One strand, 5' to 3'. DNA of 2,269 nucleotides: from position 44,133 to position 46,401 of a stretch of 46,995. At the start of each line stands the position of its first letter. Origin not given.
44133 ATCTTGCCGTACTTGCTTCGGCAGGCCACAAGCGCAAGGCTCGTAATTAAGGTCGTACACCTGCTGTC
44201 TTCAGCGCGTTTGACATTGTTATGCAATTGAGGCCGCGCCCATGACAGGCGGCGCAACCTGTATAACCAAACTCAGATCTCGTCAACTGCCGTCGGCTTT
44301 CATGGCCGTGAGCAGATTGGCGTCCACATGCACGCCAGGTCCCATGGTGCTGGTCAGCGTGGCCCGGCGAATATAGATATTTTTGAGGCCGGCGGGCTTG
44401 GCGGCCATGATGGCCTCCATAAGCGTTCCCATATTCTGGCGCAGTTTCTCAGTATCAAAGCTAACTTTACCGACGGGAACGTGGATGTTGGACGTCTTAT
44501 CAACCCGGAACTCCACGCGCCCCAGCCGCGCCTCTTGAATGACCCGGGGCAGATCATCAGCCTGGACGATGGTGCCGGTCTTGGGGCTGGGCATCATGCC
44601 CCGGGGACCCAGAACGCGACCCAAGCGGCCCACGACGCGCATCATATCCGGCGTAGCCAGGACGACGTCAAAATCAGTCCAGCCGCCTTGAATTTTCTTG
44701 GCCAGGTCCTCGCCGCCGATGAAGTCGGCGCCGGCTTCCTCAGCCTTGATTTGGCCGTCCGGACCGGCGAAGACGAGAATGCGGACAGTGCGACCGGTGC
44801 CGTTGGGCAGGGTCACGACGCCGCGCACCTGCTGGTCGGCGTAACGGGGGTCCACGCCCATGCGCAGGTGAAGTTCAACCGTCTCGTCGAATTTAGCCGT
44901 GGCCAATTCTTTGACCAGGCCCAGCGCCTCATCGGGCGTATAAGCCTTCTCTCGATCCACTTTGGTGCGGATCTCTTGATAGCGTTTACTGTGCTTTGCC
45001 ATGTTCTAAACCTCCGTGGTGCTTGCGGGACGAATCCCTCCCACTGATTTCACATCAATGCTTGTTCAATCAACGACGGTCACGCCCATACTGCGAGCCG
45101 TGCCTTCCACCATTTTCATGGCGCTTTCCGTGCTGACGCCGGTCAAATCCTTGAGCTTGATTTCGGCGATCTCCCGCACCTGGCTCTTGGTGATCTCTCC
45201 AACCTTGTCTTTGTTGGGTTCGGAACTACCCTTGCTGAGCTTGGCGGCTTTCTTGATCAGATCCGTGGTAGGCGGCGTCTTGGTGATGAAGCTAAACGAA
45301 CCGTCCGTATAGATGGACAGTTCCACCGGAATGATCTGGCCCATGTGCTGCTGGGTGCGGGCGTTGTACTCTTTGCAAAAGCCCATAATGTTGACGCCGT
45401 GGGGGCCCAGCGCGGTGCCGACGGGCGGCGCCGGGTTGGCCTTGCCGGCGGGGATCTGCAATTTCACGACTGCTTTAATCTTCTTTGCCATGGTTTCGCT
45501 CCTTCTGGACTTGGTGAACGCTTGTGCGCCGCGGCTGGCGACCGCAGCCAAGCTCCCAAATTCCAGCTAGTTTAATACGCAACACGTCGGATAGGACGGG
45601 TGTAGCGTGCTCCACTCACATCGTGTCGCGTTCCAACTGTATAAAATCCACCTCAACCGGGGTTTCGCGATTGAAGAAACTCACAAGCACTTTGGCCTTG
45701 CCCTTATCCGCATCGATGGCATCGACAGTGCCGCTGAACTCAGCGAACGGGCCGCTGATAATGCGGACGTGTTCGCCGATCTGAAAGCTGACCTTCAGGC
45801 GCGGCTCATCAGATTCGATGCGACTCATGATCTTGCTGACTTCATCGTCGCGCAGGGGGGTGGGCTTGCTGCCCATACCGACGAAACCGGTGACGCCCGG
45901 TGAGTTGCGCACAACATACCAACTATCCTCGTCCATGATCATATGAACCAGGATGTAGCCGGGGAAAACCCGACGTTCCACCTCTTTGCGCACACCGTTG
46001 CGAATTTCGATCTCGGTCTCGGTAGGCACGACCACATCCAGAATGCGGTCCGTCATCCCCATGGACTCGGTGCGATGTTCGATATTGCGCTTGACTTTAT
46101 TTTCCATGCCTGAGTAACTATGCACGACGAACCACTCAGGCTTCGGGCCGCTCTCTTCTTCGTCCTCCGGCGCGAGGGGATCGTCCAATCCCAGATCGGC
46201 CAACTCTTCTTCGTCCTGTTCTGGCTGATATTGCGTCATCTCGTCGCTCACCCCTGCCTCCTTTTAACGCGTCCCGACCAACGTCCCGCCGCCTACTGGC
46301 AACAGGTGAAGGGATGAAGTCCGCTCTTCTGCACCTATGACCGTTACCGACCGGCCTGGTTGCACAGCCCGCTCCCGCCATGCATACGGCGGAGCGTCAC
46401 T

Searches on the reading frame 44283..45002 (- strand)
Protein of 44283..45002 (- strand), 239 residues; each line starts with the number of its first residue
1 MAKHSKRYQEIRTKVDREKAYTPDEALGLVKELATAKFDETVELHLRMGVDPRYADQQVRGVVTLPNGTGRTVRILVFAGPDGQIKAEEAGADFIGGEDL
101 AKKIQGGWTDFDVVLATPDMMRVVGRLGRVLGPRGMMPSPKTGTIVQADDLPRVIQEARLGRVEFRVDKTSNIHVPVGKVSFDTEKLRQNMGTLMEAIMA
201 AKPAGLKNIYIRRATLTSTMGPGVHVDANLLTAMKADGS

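Call 71: search_protein_families(library=pfam, proteins=[window:44283-45002:-], max_evalue=0.001)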
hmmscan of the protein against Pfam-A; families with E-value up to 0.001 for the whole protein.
window:44283-45002:- (239 aa): 1 family
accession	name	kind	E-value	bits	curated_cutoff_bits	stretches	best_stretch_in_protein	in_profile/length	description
PF00687.26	Ribosomal_L1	-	1.8e-63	214.1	32.2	1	30-222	1-198/198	Ribosomal protein L1p/L10e family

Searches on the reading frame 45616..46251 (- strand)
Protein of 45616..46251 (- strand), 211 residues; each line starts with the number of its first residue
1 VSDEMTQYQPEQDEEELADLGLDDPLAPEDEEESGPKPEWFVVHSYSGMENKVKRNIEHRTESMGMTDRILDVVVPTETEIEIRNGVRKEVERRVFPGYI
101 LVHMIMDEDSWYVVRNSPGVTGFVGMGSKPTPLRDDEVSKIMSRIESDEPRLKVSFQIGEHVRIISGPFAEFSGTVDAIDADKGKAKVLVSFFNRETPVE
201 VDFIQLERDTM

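Call 71: search_protein_families(library=pfam, proteins=[window:45616-46251:-], max_evalue=0.001)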
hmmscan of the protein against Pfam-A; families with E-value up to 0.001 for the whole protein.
window:45616-46251:- (211 aa): 2 families
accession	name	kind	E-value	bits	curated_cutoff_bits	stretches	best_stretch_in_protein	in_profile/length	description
PF02357.24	NusG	-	2.1e-29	102.3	22.2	1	39-142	2-93/93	Transcription termination factor nusG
PF00467.35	KOW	-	3.8e-06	26.9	22.3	1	159-190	2-31/32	KOW motif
